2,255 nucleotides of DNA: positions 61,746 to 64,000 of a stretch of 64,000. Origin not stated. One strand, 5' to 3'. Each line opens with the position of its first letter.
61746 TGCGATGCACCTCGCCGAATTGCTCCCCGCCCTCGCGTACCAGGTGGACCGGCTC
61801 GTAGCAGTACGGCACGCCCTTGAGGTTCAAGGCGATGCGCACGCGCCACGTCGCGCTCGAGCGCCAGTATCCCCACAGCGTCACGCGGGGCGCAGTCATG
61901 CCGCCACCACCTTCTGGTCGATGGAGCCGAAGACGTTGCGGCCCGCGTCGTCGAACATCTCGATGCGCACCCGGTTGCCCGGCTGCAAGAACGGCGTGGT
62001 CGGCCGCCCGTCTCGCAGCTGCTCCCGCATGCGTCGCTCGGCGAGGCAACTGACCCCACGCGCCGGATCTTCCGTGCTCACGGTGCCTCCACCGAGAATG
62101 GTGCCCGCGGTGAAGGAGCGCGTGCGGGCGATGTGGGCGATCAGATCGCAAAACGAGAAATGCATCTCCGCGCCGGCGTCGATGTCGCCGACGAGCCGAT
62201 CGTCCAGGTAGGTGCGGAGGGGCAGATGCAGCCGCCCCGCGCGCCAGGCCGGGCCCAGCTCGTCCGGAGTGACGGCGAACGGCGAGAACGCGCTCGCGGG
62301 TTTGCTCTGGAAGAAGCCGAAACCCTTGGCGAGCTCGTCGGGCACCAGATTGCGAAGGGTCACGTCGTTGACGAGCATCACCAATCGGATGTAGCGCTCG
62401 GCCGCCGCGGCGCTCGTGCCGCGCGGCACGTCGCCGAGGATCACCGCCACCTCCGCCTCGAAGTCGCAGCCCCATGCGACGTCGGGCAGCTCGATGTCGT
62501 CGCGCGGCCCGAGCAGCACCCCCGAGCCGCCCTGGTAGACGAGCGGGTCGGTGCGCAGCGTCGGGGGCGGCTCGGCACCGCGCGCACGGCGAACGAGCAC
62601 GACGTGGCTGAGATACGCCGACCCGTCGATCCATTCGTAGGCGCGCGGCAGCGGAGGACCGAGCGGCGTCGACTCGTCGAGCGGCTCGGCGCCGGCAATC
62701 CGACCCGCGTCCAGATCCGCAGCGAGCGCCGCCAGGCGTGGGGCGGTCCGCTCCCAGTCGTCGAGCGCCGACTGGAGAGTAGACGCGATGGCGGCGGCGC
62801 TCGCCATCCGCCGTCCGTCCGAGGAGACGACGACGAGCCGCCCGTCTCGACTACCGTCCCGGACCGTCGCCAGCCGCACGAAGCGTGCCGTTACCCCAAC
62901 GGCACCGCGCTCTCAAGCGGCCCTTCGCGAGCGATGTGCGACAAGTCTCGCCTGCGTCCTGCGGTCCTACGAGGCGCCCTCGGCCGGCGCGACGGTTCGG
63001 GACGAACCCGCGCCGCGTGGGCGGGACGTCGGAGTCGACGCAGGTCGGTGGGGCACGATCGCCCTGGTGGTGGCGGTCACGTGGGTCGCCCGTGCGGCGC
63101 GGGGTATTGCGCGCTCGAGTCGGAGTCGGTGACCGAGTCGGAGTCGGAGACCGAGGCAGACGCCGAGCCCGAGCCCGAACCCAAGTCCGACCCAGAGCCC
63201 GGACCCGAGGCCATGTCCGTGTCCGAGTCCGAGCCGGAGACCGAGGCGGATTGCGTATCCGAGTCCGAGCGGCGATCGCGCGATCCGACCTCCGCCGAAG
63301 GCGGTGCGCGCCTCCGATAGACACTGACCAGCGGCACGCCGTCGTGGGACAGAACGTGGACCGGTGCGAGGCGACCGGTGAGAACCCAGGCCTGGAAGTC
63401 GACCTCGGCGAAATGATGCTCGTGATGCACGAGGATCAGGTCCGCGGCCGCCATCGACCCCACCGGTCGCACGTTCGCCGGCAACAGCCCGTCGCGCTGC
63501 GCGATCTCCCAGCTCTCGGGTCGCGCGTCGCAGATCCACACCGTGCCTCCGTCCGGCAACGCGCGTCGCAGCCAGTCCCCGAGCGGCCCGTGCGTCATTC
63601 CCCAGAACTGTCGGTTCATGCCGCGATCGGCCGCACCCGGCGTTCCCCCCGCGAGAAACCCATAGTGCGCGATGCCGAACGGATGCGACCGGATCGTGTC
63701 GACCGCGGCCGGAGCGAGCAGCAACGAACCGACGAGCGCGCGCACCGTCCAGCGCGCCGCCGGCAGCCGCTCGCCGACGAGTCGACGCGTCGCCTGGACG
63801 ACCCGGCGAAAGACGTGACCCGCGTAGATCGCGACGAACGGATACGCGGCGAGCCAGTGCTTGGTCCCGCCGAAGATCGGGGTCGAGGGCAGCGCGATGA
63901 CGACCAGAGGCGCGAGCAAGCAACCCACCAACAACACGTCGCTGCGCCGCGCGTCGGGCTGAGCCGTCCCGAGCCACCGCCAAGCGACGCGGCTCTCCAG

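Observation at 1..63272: Twelve copies of a period-6 (NCS-GAG)n array fill almost every long intergenic gap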

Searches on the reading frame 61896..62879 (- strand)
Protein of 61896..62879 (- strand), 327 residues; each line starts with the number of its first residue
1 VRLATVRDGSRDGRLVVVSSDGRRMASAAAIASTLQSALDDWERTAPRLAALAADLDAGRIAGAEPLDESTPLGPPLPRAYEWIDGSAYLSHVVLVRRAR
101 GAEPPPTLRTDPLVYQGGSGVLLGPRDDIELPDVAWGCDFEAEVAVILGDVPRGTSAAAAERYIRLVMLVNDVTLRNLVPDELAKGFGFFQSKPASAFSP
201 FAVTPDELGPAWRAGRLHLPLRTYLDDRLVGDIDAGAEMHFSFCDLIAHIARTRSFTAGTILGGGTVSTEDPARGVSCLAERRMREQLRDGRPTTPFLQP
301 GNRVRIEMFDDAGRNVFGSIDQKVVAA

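Call 36: search_protein_families(library=pfam, proteins=[window:61896-62879:-], max_evalue=0.001)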
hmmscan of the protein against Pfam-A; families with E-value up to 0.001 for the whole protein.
window:61896-62879:- (327 aa): 2 families
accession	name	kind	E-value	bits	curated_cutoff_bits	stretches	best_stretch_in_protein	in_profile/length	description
PF01557.24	FAA_hydrolase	-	4e-33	115.3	23.9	1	84-324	4-213/214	Fumarylacetoacetate (FAA) hydrolase C-terminal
PF18288.6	FAA_hydro_N_2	-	1.6e-23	83.4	25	1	1-79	1-78/78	Fumarylacetoacetase N-terminal domain 2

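Call 57: find_encoding_contigs(protein=window:61896-62879:-, flank=10000, max_places=3)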
Protein window:61896-62879:- (327 aa): 1 contig read that carries it; 1 place shown.
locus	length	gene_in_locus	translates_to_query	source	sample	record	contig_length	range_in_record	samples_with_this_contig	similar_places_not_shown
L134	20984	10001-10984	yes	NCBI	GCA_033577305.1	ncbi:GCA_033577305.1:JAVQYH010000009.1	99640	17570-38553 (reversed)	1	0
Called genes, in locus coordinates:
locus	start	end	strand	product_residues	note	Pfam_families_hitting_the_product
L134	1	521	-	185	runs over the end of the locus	PF01923:Cob_adeno_trans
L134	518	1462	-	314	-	PF00551:Formyl_trans_N, PF02911:Formyl_trans_C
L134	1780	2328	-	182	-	PF01327:Pep_deformylase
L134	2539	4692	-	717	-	-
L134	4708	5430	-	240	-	PF09430:EMC7_beta-sandw (faint), PF13620:CarboxypepD_reg, PF14686:fn3_3 (weak)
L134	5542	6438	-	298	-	PF10340:Say1_Mug180 (weak), PF20434:BD-FAE, PF07859:Abhydrolase_3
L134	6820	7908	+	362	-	-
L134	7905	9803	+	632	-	PF13231:PMT_2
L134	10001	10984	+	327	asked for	PF18288:FAA_hydro_N_2, PF01557:FAA_hydrolase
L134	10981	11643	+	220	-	PF02798:GST_N, PF13409:GST_N_2, PF13417:GST_N_3, PF13410:GST_C_2 (faint)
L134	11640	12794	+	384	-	PF00903:Glyoxalase, PF13669:Glyoxalase_4 (faint), PF00903:Glyoxalase (weak)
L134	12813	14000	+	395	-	PF20510:HgmA_N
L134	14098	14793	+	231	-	PF00158:Sigma54_activat, PF14532:Sigma54_activ_2, PF25601:AAA_lid_14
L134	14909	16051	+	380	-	PF00069:Pkinase, PF01636:APH, PF07714:PK_Tyr_Ser-Thr, PF06293:Kdo (weak), PF03109:ABC1 (weak)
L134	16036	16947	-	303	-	PF00291:PALP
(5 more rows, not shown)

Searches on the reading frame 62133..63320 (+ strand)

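Call 36: search_protein_families(library=pfam, proteins=[window:62133-63320:+], max_evalue=0.001)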
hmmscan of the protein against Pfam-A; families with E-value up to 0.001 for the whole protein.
window:62133-63320:+ (395 aa): 1 family
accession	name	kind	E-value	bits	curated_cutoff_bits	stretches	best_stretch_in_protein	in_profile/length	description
PF05887.16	Trypan_PARP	-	0.00017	22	100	1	332-380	55-105/134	Procyclic acidic repetitive protein (PARP)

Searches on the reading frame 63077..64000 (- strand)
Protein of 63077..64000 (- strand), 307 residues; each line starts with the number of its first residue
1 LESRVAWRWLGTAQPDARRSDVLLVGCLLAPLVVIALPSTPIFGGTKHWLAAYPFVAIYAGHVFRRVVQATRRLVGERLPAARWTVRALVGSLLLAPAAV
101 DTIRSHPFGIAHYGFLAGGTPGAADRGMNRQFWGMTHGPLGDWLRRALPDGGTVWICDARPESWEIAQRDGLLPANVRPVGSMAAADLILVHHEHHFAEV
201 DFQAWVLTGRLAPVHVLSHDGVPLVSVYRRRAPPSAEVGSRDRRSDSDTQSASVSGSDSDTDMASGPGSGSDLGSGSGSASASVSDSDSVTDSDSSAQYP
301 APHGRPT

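Call 36: search_protein_families(library=pfam, proteins=[window:63077-63937:-], max_evalue=0.001)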
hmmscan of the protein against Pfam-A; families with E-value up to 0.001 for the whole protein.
window:63077-63937:- (286 aa): 0 families

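Call 70: search_protein_representatives(protein=window:63077-64000:-)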
Query: 307 residues. Proteins with E-value up to 0.001 (for the whole library): 1029; up to 1e-10: 323; up to 1e-30: 56. The best 150 are listed.
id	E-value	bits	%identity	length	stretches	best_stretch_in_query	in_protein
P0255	8.1e-100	350.5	71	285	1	4-230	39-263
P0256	2.1e-68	247.3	55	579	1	14-229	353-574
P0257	1.4e-62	228.2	48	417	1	15-230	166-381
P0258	1.3e-61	225.0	54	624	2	75-237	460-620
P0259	2.0e-55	204.7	49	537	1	15-231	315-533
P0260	1.3e-53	198.8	48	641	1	16-230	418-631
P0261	2.0e-53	198.1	52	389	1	10-199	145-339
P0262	3.4e-51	190.8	46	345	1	14-231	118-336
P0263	8.2e-51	189.5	48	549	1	8-230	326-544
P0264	4.1e-50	187.3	52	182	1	56-230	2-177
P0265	2.0e-49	185.0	47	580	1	15-236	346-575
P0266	7.7e-49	183.1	54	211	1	15-184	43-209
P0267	1.7e-45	172.1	45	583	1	15-231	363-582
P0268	4.6e-45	170.7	44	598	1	18-240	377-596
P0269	1.4e-44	169.1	46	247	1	6-231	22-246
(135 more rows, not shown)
